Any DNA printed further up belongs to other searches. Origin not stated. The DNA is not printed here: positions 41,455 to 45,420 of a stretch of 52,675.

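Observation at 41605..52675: Two paralogous minor-pilin + PilY1 tip modules arranged head to head around one control region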

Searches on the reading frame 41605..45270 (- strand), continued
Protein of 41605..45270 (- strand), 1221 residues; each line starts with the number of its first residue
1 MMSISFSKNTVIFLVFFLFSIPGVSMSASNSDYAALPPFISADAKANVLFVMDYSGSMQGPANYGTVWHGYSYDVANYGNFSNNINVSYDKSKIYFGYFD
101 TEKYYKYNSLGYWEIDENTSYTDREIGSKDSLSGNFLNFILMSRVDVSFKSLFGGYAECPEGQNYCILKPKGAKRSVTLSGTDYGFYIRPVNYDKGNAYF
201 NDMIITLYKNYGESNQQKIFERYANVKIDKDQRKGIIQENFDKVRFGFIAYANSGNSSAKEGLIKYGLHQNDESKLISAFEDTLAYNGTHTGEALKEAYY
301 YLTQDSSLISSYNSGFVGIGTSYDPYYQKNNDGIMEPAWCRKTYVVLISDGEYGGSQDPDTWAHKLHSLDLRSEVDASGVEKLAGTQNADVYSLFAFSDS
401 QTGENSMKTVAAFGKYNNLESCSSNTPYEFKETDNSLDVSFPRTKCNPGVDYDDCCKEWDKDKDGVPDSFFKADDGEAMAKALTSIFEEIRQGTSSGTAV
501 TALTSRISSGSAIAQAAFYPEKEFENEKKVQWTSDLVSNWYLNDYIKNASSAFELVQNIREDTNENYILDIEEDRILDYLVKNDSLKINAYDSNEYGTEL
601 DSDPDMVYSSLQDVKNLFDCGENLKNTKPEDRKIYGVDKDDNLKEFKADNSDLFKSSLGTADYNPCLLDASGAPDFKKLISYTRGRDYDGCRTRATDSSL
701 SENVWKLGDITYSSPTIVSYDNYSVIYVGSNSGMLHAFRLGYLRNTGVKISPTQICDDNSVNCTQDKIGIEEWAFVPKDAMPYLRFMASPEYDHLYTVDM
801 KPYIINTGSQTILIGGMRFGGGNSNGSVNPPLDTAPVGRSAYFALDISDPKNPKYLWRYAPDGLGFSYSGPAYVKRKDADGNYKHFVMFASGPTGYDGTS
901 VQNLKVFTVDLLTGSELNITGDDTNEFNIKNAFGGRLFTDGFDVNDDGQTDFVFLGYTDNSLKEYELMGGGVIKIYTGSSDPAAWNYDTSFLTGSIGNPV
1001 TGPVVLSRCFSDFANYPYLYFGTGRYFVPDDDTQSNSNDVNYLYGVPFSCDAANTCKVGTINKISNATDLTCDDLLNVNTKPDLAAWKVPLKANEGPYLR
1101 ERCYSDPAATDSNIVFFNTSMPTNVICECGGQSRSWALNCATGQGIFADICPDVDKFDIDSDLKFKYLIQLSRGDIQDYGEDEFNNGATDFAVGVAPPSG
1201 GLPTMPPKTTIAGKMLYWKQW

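Call 31: search_solved_structures(query=A1, max_evalue=1, show_alignments=1)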
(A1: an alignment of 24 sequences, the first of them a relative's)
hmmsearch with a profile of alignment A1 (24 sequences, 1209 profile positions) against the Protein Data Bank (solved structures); distinct sequences matched with E-value up to 1: 7.
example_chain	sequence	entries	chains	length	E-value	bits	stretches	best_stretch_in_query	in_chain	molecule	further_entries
3hx6_A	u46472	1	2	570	2.9e-47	164.4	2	745-1153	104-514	Type 4 fimbrial biogenesis protein PilY1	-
6tje_A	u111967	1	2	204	0.0026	18.8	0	703-716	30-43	Cake5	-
6tjg_A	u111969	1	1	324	0.004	18.2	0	704-716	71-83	Cake8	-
6tjf_A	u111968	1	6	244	0.0042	18.1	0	683-716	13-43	Cake6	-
6tjd_A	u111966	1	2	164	0.0055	17.7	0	703-716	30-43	Cake4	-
6tjc_A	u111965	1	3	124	0.0085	17.1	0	683-716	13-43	Cake3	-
6tjb_A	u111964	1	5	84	0.065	14.2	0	683-715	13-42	Cake2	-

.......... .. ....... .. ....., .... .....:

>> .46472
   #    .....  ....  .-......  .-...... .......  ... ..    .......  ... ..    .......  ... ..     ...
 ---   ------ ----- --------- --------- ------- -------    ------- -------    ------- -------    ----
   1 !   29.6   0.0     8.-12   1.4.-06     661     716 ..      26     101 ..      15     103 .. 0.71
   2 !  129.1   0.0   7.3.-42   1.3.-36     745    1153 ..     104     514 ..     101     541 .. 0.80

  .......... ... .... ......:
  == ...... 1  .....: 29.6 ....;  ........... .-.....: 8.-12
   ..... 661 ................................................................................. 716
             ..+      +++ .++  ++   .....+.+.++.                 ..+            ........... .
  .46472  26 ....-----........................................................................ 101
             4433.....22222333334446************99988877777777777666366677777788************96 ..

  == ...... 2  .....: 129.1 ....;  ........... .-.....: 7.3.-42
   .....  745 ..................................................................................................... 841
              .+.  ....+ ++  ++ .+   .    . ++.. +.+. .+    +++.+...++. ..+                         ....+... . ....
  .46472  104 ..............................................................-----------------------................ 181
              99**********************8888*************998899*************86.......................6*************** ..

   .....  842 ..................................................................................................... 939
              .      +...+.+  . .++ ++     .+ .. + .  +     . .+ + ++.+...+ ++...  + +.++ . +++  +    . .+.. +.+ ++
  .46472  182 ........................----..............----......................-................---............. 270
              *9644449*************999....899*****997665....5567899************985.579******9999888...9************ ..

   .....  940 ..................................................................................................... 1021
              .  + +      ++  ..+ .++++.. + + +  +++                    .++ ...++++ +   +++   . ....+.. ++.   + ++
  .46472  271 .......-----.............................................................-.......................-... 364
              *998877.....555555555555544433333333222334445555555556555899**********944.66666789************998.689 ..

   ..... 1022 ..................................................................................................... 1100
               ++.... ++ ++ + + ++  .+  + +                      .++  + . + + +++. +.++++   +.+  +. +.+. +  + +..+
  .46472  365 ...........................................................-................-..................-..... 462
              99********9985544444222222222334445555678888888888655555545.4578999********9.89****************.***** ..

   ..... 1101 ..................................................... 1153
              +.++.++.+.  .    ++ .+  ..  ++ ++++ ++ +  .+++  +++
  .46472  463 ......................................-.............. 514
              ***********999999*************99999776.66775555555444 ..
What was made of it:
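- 41605..45270 (-): Set 1 PilY1 (1221 aa, 21 Cys): signal peptide, vWA with MIDAS DYSGS, beta-propeller with a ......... loop. The family profile A1 hits the P. aeruginosa PilY1 structure 3hx6 at E 2.9e-47 (call 31).
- On PilY1/PilC family (set 1, 41605-45270): The profile of 24 homologues hits 3hx6 at E 2.9e-47 over about 410 residues (call 31).
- On PilY1/PilC family (set 1): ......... aligns with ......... of P. aeruginosa PilY1 in the HMM alignment (call 31).
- The family profile matches the solved P. aeruginosa PilY1 C-terminal domain at E 2.9e-47 (call 31).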

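Call 36: find_related_loci(query=A1, collection=genome_contigs, flank=10000)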
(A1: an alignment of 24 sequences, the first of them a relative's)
Query A1 (1221 aa) in genome_contigs; peptide patterns used: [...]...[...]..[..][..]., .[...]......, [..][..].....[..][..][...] (x = any residue, [..] = any of these).
600 stretches matched a pattern (row limit reached: there are more); 509 encode a relative of the query (tblastn E <= 1e-3); the best 80 are kept; 80 distinct loci.
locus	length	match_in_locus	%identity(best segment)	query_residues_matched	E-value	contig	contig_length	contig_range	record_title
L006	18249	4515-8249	48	10-1220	0e+0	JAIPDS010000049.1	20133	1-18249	MAG: Desulfobacteraceae bacterium isolate Tobar15.5-16.5m-G13 Tobar15-5-16-5m-C1756, whole genome shotgun sequence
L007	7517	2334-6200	35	2-1220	0e+0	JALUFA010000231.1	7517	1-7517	MAG: Hydrogenothermaceae bacterium isolate S143_metabat2_scaf2bin.020 S143_NODE_8212_length_7517_cov_2.612449, whole gen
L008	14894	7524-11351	34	8-1220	7e-177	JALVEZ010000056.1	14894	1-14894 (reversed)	MAG: Hydrogenothermaceae bacterium isolate 134-614_metabat2_scaf2bin.138 134-614_scaffold_1787_c1, whole genome shotgun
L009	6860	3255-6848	33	15-1184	1e-158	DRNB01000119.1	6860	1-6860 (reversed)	MAG TPA_asm: Aquifex aeolicus isolate HyVt-501 HyVt-501_k145_221687, whole genome shotgun sequence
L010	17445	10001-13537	32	8-1138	5e-142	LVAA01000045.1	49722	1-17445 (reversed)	MAG: Syntrophobacterales bacterium Delta_02 Delta_02_contig_8996, whole genome shotgun sequence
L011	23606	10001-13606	35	11-1220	0e+0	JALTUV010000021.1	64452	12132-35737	MAG: Hydrogenothermaceae bacterium isolate S141_maxbin2_scaf2bin.009 S141_NODE_220_length_64452_cov_104.290136, whole ge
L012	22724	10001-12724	32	232-1149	1e-118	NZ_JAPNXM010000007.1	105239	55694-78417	Deferribacter thermophilus strain BMA NODE_7_length_105239_cov_255.708050, whole genome shotgun sequence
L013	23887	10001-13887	36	22-1218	5e-117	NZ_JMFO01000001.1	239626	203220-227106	Candidatus Magnetobacterium casense strain MYR-1 contig_1, whole genome shotgun sequence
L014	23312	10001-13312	33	8-1153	1e-110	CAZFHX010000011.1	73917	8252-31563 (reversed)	MAG TPA_asm: uncultured Deferribacterales bacterium isolate binchicken_co40_43 genome assembly, contig: NODE_353_length_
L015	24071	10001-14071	27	2-1177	6e-101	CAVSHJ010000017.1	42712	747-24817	MAG: Thermodesulfovibrionales bacterium isolate MFD01299.bin.3.198 genome assembly, contig: contig_39830, whole genome s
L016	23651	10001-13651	27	6-1178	3e-100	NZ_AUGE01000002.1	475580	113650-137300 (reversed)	Citrifermentans bremense R1 K419DRAFT_scaffold00002.2_C, whole genome shotgun sequence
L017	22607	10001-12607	32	471-1218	2e-100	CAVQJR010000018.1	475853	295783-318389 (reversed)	MAG: uncultured delta proteobacterium isolate MFD02416.bin.1.270 genome assembly, contig: contig_78628, whole genome sho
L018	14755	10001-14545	29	11-1204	3e-99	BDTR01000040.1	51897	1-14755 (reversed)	Bacterium BMS3Bbin08 DNA, contig: NODE_18, whole genome shotgun sequence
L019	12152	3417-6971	36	1-1143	2e-96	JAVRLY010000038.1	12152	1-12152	MAG: Desulfurella sp. isolate TVZ.SD19.54 Campylobacterota_6_MX7.9_868_12153_11.972310, whole genome shotgun sequence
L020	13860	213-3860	28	7-1185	1e-108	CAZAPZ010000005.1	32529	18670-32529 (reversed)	MAG TPA_asm: uncultured Campylobacterales bacterium isolate SRP128015_co3_253 genome assembly, contig: NODE_1117_length_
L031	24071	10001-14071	28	1-1150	8e-80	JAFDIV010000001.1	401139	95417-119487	MAG: Deltaproteobacteria bacterium isolate Meg22_1618_Bin_54 Meg22_1618_Bin_54_scaffold_0, whole genome shotgun sequence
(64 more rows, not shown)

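Call 40: find_encoding_contigs(protein=P0004, flank=10000, max_places=1)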
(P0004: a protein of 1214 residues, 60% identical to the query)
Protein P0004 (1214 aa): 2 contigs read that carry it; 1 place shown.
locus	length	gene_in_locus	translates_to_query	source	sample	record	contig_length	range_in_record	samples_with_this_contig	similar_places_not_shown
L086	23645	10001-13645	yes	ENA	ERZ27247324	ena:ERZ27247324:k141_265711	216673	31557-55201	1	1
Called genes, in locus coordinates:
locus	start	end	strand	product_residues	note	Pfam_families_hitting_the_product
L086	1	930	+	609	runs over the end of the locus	PF20695:UbiD_N, PF01977:UbiD, PF20696:UbiD_C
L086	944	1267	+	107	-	-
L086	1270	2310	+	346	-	PF04055:Radical_SAM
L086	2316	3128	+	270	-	PF13248:Zn_ribbon_3 (weak), PF01694:Rhomboid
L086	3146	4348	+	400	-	PF02441:Flavoprotein, PF04127:DFP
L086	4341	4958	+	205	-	PF03167:UDG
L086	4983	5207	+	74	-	PF13275:S4_2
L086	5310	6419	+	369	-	PF13183:Fer4_8, PF13534:Fer4_17, PF02754:CCG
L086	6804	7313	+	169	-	PF07963:N_methyl, PF12019:GspH (weak)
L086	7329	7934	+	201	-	PF07963:N_methyl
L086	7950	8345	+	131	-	PF07963:N_methyl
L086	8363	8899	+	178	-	PF14341:PilX_N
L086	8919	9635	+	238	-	PF13098:Thioredoxin_2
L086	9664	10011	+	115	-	-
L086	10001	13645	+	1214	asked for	PF28373:PilY1_homolog_dom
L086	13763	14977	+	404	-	PF08668:HDOD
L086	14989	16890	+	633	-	PF00990:GGDEF, PF00563:EAL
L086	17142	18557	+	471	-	PF01554:MatE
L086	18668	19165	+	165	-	PF02915:Rubrerythrin (faint)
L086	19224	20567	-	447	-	PF06050:HGD-D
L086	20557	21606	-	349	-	PF06050:HGD-D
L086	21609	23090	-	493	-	PF01869:BcrAD_BadFG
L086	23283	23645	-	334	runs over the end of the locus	PF13717:Zn_ribbon_4, PF08668:HDOD, PF01966:HD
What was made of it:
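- The c-di-GMP genes accompany set 1 where set 2 is missing (call 40).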

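Call 41: find_encoding_contigs(protein=P0012, flank=10000, max_places=1)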
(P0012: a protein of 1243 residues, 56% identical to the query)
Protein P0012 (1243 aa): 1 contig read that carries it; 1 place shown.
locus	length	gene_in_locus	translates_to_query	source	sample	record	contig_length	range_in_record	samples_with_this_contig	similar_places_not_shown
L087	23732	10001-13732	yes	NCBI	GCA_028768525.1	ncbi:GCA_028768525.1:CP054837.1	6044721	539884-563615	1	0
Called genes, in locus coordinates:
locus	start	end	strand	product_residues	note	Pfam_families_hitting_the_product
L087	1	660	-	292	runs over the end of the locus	PF00696:AA_kinase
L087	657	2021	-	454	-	PF00004:AAA (weak), PF07728:AAA_5 (weak), PF13401:AAA_22 (weak), PF00004:AAA (weak), PF07724:AAA_2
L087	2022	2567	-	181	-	PF00227:Proteasome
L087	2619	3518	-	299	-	PF02899:Phage_int_SAM_1, PF13495:Phage_int_SAM_4 (weak), PF00589:Phage_integrase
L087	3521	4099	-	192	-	PF03167:UDG (weak)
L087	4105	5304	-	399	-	PF02441:Flavoprotein, PF04127:DFP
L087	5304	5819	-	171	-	-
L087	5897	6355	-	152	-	-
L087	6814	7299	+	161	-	PF12019:GspH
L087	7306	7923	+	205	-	PF07963:N_methyl, PF27121:PpdB (weak)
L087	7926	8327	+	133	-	PF07963:N_methyl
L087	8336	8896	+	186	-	PF14341:PilX_N (weak)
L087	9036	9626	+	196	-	-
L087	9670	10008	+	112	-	-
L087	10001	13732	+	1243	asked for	PF28373:PilY1_homolog_dom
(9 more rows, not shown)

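Call 42: find_encoding_contigs(protein=P0013, flank=10000, max_places=1)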
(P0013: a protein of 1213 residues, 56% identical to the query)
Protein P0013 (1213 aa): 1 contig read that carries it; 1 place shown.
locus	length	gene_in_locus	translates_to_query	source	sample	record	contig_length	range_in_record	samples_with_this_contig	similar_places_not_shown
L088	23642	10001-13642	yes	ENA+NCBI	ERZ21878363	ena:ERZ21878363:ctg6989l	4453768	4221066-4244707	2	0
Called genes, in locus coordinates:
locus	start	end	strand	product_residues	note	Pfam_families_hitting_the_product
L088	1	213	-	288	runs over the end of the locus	PF03706:LPG_synthase_TM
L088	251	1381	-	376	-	PF00534:Glycos_transf_1, PF13692:Glyco_trans_1_4, PF13524:Glyco_trans_1_2 (weak)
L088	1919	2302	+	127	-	PF07963:N_methyl, PF16732:ComP_DUS, PF14245:Pilin_PilA (weak), PF16734:Pilin_GH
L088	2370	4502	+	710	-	PF13428:TPR_14 (faint), PF13374:TPR_10 (faint), PF13424:TPR_12, PF13431:TPR_17 (faint), PF13432:TPR_16 (faint), PF14559:TPR_19 (faint), PF00515:TPR_1 (faint), PF13181:TPR_8 (weak), +2 more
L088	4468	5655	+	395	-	PF07884:VKOR, PF13462:Thioredoxin_4, PF01323:DSBA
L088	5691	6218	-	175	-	PF13511:DUF4124 (weak)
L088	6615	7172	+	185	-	PF07963:N_methyl (weak), PF12019:GspH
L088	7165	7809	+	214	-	PF07963:N_methyl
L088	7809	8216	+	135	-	PF07963:N_methyl (weak)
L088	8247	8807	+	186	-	PF14341:PilX_N (weak)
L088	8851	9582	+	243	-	PF10411:DsbC_N (weak), PF13098:Thioredoxin_2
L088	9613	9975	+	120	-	-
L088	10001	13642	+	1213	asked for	PF28373:PilY1_homolog_dom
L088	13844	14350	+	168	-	-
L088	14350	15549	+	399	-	PF02441:Flavoprotein, PF04127:DFP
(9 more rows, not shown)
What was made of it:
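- Pilin genes with ComP_DUS/Pilin_GH domains lie 5-6 kb from set 1 in two near-complete genomes (calls 41, 42).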

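Call 63: search_protein_families(library=pfam, max_evalue=0.01, proteins=[L031:6825-7424:+, L031:1878-3965:-, L031:10001-14296:+])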
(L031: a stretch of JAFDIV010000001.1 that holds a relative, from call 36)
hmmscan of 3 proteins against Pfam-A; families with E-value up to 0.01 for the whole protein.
L031:6825-7424:+ (199 aa): 22 families
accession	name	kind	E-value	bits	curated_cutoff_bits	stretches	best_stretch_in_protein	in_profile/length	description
PF00515.34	TPR_1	-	1.2e-27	94.9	27.8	4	64-97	1-34/34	Tetratricopeptide repeat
PF07719.23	TPR_2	-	1.1e-26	91.1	27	4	65-97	2-34/34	Tetratricopeptide repeat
PF13181.12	TPR_8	-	2.3e-21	74.5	25.7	2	64-97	1-34/34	Tetratricopeptide repeat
PF13431.12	TPR_17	-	5.2e-21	73.5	24.4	2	53-84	2-33/34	Tetratricopeptide repeat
PF14559.12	TPR_19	-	3.9e-18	66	25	3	75-127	2-54/68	Tetratricopeptide repeat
PF13424.12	TPR_12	-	3.9e-17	62.7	30.1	2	65-126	4-73/77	Tetratricopeptide repeat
PF13414.12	TPR_11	-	2.9e-16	59.3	26.8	2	37-78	1-42/42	TPR repeat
PF13432.12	TPR_16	-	9.6e-15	55.2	32.7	2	35-97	2-64/65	Tetratricopeptide repeat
PF13428.12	TPR_14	-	9e-13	48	23.5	1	31-71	2-42/44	Tetratricopeptide repeat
PF13371.12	TPR_9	-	6.7e-12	45.7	35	1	61-100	26-65/73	Tetratricopeptide repeat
PF13174.12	TPR_6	-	1e-10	41.9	26.3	0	31-61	1-31/33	Tetratricopeptide repeat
PF13374.12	TPR_10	-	3.3e-07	30.6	27.5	0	66-93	4-31/42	Tetratricopeptide repeat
PF13176.12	TPR_7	-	6.9e-07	29.3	27.9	1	102-130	3-33/36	Tetratricopeptide repeat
PF17874.7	TPR_MalT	-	2.2e-06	27.6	45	1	30-168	40-193/336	MalT-like TPR region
PF14561.12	TPR_20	-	3.2e-05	24.6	25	1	48-93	6-51/90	Tetratricopeptide repeat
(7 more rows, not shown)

L031:1878-3965:- (695 aa): 1 family
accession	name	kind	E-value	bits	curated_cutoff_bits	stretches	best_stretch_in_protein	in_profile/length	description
PF05567.17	T4P_PilY1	-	6.4e-19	68.6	28.1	1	210-480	40-313/411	PilY1 beta-propeller domain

L031:10001-14296:+ (1431 aa): 1 family
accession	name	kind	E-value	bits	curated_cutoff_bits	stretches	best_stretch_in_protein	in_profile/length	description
PF05567.17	T4P_PilY1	-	8.8e-20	71.4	28.1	1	855-1237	1-375/411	PilY1 beta-propeller domain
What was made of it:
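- In L031 a TPR gene sits between the two operons (call 63).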
